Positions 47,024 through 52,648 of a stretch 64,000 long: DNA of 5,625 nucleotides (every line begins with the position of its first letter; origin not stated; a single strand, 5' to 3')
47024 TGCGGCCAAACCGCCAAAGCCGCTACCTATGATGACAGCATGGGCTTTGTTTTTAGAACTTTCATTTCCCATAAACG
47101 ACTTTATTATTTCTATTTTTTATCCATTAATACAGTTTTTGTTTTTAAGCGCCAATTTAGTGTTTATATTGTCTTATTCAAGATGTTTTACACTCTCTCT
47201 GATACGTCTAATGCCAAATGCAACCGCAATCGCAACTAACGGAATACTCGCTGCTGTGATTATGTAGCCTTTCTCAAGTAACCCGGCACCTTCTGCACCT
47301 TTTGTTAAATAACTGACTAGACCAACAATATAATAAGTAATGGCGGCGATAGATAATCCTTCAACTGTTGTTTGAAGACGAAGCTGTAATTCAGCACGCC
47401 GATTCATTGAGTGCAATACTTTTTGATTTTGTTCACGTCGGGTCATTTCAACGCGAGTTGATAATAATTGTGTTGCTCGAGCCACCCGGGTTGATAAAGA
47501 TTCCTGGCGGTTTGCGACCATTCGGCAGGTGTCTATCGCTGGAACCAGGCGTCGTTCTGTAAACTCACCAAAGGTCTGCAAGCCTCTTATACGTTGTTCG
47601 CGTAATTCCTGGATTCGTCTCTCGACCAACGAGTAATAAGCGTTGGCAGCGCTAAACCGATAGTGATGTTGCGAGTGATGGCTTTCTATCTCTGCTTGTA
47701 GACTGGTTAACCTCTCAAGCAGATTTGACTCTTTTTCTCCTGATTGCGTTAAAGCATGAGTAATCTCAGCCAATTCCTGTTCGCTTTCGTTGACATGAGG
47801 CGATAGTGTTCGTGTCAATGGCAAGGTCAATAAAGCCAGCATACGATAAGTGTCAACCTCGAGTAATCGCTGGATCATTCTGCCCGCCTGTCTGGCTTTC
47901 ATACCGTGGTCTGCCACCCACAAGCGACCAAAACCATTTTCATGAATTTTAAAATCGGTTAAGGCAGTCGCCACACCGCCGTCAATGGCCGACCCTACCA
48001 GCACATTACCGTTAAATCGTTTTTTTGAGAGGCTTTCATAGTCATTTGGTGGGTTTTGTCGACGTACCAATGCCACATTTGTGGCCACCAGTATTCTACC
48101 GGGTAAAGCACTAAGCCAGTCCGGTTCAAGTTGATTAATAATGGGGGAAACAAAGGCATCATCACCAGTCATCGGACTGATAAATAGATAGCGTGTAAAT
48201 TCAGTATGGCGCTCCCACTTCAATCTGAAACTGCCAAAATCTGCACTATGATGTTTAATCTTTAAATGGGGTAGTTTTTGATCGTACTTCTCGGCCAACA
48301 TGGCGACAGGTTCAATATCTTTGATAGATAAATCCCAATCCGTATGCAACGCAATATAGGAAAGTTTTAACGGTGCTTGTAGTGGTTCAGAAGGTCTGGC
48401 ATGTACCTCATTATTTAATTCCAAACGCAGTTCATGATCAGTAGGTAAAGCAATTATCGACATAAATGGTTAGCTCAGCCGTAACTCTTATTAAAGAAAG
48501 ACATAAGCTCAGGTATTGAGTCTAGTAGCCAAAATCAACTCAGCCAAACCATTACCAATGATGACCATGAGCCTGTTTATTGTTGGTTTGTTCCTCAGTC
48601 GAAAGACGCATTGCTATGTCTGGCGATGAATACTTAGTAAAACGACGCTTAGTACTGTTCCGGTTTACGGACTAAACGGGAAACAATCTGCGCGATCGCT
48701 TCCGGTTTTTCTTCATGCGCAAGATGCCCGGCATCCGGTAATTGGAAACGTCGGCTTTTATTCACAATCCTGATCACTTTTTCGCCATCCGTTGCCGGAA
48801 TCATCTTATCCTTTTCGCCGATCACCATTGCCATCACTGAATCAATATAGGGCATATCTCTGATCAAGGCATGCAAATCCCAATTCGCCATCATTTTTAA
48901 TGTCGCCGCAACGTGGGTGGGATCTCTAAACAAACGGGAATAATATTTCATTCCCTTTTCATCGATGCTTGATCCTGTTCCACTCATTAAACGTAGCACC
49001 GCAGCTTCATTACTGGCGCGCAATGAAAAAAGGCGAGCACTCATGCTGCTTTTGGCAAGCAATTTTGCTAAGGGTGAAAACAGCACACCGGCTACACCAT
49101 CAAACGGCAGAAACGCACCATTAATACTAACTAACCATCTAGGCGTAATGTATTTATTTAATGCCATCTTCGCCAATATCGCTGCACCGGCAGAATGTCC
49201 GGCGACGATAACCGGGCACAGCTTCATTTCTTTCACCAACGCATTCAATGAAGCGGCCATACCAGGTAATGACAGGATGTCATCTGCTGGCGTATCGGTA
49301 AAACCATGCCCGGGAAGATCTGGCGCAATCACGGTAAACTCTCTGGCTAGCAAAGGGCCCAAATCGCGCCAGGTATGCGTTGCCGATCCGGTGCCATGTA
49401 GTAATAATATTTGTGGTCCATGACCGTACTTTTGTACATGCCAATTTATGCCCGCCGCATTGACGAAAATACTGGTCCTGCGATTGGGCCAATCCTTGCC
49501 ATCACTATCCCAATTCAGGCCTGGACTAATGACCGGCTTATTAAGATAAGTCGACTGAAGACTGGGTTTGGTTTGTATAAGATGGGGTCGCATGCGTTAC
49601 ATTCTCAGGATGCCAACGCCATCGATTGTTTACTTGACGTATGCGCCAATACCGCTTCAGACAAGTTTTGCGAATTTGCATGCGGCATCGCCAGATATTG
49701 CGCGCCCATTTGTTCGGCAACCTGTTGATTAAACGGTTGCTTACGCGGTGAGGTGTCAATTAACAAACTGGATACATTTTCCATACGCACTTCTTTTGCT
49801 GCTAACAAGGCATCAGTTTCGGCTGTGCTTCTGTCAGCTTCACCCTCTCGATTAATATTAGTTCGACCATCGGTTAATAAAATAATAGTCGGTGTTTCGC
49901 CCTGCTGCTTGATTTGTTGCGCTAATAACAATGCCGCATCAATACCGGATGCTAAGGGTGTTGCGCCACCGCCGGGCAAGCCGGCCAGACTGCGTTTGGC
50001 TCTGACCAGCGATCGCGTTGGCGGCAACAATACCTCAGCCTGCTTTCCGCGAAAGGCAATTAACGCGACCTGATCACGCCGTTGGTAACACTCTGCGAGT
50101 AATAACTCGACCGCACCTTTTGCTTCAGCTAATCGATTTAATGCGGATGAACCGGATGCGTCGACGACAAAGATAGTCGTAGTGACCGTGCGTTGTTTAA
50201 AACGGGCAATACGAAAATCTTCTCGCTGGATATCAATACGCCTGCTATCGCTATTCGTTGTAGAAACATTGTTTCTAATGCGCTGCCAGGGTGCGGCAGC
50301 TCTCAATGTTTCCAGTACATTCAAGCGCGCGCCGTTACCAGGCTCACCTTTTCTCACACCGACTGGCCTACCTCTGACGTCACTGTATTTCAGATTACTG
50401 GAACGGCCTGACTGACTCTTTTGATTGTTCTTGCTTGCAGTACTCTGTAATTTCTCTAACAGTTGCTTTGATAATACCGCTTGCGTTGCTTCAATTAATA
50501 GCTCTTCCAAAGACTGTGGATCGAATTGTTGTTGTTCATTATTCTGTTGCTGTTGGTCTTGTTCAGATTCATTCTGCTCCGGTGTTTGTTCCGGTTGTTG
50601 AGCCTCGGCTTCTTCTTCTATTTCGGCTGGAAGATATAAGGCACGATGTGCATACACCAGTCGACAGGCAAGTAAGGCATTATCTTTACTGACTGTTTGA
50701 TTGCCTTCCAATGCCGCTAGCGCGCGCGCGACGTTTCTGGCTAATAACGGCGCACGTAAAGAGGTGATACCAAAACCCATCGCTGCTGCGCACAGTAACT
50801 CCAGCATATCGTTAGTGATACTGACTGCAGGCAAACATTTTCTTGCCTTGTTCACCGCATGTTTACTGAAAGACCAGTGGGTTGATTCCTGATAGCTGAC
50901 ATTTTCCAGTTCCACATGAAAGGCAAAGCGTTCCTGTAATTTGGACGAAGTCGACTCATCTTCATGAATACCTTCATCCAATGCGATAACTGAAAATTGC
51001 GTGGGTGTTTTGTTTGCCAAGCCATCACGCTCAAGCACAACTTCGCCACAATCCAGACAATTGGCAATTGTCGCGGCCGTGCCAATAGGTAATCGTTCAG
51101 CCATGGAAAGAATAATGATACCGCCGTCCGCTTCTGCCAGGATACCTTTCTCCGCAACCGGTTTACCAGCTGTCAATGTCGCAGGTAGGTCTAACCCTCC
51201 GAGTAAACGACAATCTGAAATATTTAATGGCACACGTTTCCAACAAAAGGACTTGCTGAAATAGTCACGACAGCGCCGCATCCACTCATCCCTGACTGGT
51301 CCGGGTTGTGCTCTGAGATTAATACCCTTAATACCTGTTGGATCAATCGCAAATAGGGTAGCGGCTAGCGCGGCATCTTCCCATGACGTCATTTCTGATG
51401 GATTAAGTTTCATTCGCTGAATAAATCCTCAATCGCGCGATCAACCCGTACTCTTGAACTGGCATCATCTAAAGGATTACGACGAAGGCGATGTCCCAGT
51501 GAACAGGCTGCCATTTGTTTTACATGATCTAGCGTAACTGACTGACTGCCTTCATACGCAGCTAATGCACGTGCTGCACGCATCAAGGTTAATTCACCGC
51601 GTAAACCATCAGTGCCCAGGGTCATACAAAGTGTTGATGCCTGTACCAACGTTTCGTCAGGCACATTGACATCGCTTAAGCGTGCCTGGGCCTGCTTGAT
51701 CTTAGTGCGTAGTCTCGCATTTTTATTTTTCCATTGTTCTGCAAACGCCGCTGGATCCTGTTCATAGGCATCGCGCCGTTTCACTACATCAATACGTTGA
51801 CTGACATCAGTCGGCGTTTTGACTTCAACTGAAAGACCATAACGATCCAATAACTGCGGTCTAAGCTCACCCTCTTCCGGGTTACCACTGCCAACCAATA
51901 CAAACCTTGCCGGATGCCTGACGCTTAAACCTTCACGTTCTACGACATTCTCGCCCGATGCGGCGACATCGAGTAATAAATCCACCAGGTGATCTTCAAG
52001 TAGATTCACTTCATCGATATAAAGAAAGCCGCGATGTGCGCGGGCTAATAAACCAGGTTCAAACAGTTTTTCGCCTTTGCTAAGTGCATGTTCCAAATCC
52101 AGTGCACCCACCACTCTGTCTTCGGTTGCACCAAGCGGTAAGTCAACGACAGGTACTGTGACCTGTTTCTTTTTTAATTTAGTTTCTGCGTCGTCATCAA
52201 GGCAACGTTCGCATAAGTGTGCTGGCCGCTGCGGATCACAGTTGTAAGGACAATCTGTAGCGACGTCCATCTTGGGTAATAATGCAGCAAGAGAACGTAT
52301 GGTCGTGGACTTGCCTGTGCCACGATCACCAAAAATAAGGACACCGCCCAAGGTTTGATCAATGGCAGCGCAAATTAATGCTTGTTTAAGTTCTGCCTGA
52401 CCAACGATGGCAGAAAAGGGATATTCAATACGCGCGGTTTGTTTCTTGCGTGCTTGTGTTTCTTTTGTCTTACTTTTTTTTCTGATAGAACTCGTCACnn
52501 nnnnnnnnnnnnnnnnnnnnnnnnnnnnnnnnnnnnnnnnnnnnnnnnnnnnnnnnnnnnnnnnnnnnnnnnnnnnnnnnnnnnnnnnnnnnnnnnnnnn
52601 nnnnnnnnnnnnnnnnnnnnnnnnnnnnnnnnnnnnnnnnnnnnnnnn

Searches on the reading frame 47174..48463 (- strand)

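Call 37: search_protein_families(library=ncbifam, proteins=[window:47174-48463:-], max_evalue=0.00001)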
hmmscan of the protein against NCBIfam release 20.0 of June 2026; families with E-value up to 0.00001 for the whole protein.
window:47174-48463:- (429 aa): 0 families

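Call 58: search_protein_families(library=pfam, proteins=[window:47174-48463:-], max_evalue=0.0001)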
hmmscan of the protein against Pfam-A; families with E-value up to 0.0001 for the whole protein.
window:47174-48463:- (429 aa): 1 family
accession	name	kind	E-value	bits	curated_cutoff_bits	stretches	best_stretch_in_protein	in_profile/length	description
PF11902.13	DUF3422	-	1.3e-155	519.1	25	1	9-424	2-417/418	Protein of unknown function (DUF3422)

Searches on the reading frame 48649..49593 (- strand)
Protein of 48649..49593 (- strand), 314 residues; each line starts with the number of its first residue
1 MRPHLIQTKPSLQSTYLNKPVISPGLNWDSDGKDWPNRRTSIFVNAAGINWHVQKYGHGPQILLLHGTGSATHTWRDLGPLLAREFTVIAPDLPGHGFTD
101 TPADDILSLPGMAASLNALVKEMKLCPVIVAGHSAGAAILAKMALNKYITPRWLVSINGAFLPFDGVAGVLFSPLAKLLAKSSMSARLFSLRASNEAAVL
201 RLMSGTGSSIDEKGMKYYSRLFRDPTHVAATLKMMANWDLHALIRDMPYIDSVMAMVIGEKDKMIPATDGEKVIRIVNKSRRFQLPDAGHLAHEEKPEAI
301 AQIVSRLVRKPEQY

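Call 37: search_protein_families(library=ncbifam, proteins=[window:48649-49593:-], max_evalue=0.00001)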
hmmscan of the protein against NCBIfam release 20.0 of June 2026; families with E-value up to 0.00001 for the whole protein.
window:48649-49593:- (314 aa): 20 families
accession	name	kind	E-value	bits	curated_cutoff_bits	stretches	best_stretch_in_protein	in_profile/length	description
TIGR03056.1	bchO_mg_che_rel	equivalog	4.8e-89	298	172.55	1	34-308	1-277/278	alpha/beta fold hydrolase BchO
NF011457.0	PRK14875.1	equivalog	1.7e-21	76.7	307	1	42-147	115-219/372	acetoin dehydrogenase dihydrolipoyllysine-residue acetyltransferase subunit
NF051488.1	bifunc_PcaDC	exception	7.4e-21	74.7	390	2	54-147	7-99/375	bifunctional 3-oxoadipate enol-lactonase/4-carboxymuconolactone decarboxylase PcaDC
TIGR03695.1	menH_SHCHC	equivalog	1.1e-17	64.4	208.55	1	60-147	3-92/252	2-succinyl-6-hydroxy-2,4-cyclohexadiene-1-carboxylate synthase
NF051487.1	bifunc_PcaCD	exception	4.6e-15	55.6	430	1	60-147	173-259/413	bifunctional 4-carboxymuconolactone decarboxylase/3-oxoadipate enol-lactonase PcaCD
TIGR02427.1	protocat_pcaD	equivalog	5.6e-15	55.4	255.85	1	50-147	3-100/251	3-oxoadipate enol-lactonase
TIGR01738.1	bioH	equivalog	1.1e-13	51.4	206.95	1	58-147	2-86/245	pimeloyl-ACP methyl ester esterase BioH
NF002938.0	PRK03592.1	equivalog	4.2e-13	49.3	241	1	43-147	14-117/298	haloalkane dehalogenase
NF002873.0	PRK03204.1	equivalog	9e-13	48.2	466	1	51-304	26-281/286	haloalkane dehalogenase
NF050089.1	i_nPHAscl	equivalog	4.7e-12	45.6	300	1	55-146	14-104/288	intracellular short-chain-length polyhydroxyalkanoate depolymerase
TIGR03611.1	RutD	equivalog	5.7e-11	42.3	238.5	1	52-303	6-250/258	pyrimidine utilization protein D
NF045632.1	hydroxlase_HsaD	equivalog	3.1e-10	39.5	400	1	44-306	17-286/290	4,5:9,10-diseco-3-hydroxy-5,9,17-trioxoandrosta-1(10),2-diene-4-oate hydrolase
NF004514.1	PRK05855.1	equivalog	6.8e-10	38.1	455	1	49-137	10-102/578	SDR family oxidoreductase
NF002043.0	PRK00870.1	subfamily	8.9e-10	38.5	265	1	57-310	44-300/302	haloalkane dehalogenase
NF008340.0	PRK11126.1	equivalog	9.5e-10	38.1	261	0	55-149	10-101/255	2-succinyl-6-hydroxy-2,4-cyclohexadiene-1-carboxylate synthase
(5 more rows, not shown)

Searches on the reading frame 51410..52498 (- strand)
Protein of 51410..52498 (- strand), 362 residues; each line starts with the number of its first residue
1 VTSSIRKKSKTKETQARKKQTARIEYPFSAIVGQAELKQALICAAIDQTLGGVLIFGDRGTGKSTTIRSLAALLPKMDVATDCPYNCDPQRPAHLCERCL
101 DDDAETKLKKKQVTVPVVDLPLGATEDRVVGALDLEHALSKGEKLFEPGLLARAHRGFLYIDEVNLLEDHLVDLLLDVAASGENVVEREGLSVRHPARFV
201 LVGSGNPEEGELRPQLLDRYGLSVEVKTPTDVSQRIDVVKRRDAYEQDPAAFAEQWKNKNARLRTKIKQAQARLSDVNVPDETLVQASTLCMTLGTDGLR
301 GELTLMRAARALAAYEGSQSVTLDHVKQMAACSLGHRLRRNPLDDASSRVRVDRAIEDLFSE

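Call 37: search_protein_families(library=ncbifam, proteins=[window:51410-52498:-], max_evalue=0.00001)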
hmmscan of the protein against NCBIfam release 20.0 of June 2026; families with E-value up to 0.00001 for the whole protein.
window:51410-52498:- (362 aa): 7 families
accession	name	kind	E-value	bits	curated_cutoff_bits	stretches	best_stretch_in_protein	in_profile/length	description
TIGR02030.1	BchI-ChlI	equivalog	2.3e-155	516.8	466.95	1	26-360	1-336/337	magnesium chelatase ATPase subunit I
TIGR02442.1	Cob-chelat-sub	hypoth_equivalog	1.9e-139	466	779.45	1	26-347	1-319/641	putative cobaltochelatase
TIGR02031.1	BchD-ChlD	equivalog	1.8e-67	228.5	499.55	1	37-343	3-276/608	magnesium chelatase ATPase subunit D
NF009943.0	PRK13406.1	equivalog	3.5e-24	85.3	571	1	108-345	45-262/585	magnesium chelatase subunit D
TIGR00368.1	TIGR00368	hypoth_equivalog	2.8e-12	46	362.4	0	11-78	174-239/499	YifB family Mg chelatase-like AAA ATPase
NF007365.0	PRK09862.1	equivalog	5.4e-10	38.5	530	0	139-208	278-347/506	YifB family Mg chelatase-like AAA ATPase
TIGR00764.1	lon_rel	equivalog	2.4e-08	33.1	516.6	0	146-230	208-304/608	ATP-dependent protease LonB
